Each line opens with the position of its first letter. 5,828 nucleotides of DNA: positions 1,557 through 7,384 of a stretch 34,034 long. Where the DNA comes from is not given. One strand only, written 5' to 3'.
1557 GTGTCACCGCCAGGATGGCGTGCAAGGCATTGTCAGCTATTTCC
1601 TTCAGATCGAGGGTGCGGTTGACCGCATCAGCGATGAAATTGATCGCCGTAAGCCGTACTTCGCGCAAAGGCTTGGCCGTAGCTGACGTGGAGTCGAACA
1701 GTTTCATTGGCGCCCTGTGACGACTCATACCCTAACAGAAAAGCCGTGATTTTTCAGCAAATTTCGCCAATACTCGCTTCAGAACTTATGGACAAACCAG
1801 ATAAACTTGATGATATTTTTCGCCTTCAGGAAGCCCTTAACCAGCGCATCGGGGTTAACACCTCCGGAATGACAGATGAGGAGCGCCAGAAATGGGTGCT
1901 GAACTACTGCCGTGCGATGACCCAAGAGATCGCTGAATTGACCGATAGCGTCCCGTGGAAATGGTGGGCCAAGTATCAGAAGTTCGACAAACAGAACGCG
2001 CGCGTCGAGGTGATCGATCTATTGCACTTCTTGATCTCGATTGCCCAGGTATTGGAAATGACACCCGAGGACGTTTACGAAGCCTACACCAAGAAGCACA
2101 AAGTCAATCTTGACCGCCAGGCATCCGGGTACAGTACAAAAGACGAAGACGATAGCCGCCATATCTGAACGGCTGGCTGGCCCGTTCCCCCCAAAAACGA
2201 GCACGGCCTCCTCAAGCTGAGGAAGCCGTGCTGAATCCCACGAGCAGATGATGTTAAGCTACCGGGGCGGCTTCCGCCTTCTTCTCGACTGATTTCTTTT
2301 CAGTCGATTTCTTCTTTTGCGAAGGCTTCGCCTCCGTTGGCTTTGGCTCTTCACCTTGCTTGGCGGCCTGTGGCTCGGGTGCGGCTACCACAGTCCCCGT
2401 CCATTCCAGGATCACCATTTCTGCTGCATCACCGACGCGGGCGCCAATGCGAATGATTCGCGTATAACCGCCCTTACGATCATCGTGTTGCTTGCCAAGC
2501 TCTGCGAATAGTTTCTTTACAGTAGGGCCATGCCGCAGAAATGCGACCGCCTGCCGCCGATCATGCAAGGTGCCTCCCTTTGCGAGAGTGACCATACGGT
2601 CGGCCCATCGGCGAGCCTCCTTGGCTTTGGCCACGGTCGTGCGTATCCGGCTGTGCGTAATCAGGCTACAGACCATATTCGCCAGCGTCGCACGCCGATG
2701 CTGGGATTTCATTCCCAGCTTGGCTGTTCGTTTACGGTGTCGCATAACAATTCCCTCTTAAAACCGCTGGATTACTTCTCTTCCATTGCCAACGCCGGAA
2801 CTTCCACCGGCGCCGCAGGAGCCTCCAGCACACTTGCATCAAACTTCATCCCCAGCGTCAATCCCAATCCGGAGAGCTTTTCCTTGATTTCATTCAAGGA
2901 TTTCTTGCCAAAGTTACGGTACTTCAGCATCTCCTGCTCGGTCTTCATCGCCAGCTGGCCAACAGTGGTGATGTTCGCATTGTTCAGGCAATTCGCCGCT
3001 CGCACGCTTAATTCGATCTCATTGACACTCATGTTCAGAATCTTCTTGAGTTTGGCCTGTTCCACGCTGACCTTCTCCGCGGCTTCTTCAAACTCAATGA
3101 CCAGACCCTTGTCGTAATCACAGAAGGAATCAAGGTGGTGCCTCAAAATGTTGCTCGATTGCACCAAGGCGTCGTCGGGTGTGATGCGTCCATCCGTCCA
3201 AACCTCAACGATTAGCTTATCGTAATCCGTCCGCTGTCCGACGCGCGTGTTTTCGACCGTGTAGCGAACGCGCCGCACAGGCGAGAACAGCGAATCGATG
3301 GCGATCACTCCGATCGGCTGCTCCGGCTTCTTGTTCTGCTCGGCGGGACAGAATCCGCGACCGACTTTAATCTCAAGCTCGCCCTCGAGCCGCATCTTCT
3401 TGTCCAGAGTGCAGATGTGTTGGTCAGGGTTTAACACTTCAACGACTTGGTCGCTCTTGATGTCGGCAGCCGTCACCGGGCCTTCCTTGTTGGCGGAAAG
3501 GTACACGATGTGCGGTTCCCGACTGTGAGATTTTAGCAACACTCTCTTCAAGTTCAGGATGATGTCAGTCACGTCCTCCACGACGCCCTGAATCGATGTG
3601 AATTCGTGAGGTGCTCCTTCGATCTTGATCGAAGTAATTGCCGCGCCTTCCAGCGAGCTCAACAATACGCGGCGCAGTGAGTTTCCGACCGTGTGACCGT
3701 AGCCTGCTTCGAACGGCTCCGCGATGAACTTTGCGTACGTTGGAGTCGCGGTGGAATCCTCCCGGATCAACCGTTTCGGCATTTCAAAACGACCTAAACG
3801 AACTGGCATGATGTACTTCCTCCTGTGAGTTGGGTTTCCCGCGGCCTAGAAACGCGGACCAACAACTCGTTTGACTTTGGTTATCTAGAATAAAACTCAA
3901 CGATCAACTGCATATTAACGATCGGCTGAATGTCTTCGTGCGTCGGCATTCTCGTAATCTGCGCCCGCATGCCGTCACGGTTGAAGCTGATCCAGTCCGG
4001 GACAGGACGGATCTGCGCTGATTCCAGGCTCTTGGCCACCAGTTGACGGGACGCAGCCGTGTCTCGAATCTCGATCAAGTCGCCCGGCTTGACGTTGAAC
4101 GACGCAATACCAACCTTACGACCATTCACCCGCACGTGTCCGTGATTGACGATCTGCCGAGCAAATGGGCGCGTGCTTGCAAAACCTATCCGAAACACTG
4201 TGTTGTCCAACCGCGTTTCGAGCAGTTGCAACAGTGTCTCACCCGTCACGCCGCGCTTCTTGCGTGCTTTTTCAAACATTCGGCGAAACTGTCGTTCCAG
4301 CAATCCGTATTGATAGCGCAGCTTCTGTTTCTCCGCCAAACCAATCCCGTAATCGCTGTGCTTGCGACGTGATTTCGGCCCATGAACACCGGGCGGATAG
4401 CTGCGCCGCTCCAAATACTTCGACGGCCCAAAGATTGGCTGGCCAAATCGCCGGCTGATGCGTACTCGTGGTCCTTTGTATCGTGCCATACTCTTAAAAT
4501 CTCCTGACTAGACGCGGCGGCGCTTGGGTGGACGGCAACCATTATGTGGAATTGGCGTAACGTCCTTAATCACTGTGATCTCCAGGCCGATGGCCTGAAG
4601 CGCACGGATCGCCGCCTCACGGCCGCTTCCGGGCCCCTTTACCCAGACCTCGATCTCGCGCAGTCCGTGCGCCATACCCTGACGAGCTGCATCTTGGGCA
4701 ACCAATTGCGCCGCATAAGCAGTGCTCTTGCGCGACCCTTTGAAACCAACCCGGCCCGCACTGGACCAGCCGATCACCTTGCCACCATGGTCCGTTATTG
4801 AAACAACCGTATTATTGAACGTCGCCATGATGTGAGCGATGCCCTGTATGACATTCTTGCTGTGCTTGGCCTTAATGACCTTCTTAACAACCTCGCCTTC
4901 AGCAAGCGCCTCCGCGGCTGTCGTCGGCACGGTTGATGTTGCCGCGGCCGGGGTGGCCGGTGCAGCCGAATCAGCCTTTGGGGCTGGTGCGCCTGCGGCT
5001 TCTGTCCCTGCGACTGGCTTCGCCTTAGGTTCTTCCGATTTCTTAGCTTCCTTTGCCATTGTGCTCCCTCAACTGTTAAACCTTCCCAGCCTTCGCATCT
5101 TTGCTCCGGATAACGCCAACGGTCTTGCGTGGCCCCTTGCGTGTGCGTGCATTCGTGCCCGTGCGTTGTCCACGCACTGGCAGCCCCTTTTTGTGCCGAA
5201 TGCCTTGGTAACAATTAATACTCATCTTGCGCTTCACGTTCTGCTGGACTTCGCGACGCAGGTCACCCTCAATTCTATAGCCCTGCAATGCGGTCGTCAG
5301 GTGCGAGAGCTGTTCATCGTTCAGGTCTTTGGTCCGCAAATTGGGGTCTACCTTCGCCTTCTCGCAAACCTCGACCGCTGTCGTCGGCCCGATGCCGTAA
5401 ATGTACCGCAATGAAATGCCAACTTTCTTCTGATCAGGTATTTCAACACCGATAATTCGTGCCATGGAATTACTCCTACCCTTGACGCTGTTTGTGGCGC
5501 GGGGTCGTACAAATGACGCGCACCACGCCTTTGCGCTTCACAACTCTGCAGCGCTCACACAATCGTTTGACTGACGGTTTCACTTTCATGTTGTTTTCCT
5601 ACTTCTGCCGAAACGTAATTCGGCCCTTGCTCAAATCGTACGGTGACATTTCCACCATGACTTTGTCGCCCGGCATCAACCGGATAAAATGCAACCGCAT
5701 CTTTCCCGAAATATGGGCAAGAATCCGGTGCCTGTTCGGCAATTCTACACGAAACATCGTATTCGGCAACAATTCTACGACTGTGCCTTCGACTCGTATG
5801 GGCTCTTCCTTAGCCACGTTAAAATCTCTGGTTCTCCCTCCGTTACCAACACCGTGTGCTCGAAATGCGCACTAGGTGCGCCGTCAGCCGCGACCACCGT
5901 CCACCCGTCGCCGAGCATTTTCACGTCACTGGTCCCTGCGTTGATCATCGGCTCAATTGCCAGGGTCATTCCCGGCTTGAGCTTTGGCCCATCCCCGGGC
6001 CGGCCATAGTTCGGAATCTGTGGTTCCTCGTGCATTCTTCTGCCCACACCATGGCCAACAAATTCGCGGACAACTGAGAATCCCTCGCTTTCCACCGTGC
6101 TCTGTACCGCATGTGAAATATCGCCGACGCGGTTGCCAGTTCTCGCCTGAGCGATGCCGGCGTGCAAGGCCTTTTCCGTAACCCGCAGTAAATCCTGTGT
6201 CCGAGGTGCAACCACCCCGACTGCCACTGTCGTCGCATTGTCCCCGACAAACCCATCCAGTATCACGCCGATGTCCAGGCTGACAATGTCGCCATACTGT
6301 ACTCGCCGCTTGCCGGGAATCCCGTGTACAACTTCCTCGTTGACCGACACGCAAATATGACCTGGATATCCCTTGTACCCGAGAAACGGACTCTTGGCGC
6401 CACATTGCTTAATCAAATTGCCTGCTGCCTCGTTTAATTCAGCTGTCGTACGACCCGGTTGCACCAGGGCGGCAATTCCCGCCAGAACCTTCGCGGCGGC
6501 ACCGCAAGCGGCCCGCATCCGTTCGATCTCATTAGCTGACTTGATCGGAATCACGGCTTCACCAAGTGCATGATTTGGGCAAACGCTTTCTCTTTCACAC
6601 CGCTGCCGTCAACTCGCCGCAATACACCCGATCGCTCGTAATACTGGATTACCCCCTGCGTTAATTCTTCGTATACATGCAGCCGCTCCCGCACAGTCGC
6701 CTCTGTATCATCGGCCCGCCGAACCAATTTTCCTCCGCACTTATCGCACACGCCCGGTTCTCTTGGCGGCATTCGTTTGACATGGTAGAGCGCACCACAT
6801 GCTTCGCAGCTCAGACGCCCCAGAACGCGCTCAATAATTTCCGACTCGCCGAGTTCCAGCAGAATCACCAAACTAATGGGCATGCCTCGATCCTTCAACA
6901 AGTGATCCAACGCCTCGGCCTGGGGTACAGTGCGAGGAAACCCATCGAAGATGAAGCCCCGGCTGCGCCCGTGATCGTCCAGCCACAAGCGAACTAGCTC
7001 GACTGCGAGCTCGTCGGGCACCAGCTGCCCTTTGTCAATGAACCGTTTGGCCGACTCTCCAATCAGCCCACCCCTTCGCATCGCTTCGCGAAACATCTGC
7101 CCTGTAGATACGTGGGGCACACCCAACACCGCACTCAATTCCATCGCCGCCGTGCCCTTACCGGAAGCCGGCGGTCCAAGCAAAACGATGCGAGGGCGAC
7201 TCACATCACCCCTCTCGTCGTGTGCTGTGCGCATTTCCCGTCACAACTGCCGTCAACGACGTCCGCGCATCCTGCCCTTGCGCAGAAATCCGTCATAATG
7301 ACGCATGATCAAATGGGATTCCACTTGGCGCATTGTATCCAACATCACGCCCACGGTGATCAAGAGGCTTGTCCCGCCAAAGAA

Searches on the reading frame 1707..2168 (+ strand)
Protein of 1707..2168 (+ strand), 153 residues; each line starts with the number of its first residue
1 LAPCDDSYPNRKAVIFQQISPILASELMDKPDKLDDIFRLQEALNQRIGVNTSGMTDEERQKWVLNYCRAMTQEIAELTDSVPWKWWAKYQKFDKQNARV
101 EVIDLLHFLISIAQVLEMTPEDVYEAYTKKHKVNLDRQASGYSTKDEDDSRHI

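Call 21: search_protein_families(library=pfam, proteins=[window:1707-2168:+], max_evalue=0.001)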
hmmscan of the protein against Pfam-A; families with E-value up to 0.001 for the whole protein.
window:1707-2168:+ (153 aa): 1 family
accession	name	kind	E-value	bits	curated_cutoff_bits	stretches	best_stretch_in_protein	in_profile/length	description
PF08761.16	dUTPase_2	-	8.4e-24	85.1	22.9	2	34-113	2-79/162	dUTPase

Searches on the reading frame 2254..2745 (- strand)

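Call 21: search_protein_families(library=pfam, proteins=[window:2254-2745:-], max_evalue=0.001)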
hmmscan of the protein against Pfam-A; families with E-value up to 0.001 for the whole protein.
window:2254-2745:- (163 aa): 1 family
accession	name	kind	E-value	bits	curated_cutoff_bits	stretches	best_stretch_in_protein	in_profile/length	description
PF01196.24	Ribosomal_L17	-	7.1e-35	120.2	27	1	21-115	2-96/97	Ribosomal protein L17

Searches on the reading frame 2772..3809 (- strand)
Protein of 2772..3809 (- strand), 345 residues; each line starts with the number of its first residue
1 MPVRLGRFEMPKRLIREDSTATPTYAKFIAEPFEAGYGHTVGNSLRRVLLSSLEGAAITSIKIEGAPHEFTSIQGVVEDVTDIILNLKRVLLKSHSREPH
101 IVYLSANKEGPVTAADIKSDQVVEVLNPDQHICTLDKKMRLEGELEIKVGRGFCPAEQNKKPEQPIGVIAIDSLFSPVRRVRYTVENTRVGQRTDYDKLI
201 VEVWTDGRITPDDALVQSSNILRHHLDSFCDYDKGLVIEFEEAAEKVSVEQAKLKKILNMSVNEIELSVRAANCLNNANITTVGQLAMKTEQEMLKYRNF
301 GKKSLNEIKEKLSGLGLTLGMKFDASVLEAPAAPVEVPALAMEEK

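Call 21: search_protein_families(library=pfam, proteins=[window:2772-3809:-], max_evalue=0.001)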
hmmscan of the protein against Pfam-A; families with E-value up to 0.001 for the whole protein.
window:2772-3809:- (345 aa): 3 families
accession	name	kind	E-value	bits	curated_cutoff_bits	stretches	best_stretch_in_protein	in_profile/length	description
PF01000.31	RNA_pol_A_bac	-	2.2e-32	112.2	33.9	1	61-176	1-119/119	RNA polymerase Rpb3/RpoA insert domain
PF01193.29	RNA_pol_L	-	2.2e-25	88.6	24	1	31-226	1-74/74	RNA polymerase Rpb3/Rpb11 dimerisation domain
PF03118.21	RNA_pol_A_CTD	-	2.7e-25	88.3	23.8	1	250-313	3-66/67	Bacterial RNA polymerase, alpha chain C terminal domain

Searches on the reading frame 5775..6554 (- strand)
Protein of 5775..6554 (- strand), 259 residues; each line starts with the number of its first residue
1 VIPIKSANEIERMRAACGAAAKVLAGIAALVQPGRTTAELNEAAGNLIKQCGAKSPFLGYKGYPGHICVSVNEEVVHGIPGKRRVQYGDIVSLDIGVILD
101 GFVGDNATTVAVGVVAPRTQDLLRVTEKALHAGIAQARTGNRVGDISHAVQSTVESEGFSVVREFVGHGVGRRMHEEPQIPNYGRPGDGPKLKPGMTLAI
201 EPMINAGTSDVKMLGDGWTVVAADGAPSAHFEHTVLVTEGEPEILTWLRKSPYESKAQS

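Call 21: search_protein_families(library=pfam, proteins=[window:5775-6554:-], max_evalue=0.001)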
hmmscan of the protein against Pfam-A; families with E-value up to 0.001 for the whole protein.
window:5775-6554:- (259 aa): 1 family
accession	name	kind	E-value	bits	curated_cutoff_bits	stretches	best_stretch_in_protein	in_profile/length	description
PF00557.29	Peptidase_M24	-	4e-51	174.2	23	1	11-239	1-208/208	Metallopeptidase family M24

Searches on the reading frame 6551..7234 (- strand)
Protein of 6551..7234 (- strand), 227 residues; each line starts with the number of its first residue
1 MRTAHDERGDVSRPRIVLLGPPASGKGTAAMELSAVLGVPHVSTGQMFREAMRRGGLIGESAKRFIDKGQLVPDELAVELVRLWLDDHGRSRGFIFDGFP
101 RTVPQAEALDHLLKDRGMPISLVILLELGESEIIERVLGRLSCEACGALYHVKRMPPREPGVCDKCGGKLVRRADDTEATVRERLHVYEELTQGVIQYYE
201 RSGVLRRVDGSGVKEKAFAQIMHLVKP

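Call 21: search_protein_families(library=pfam, proteins=[window:6551-7234:-], max_evalue=0.001)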
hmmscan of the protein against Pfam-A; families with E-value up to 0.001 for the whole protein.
window:6551-7234:- (227 aa): 6 families
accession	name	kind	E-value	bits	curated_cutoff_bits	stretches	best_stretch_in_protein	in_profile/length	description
PF00406.28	ADK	-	5.3e-45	153.7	26.8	1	18-203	1-150/151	Adenylate kinase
PF13207.12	AAA_17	-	1.6e-23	83.9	27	1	19-140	1-122/136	AAA domain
PF05191.20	ADK_lid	-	9.6e-16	57.8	26.6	1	140-175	1-36/36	Adenylate kinase, active site lid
PF13238.12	AAA_18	-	2.4e-06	28.5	29.4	1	16-142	1-113/128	AAA domain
PF13671.12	AAA_33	-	1.9e-05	25.4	27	1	16-140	2-118/143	AAA domain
PF02224.24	Cytidylate_kin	-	0.00089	19.5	26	0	18-50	3-35/211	Cytidylate kinase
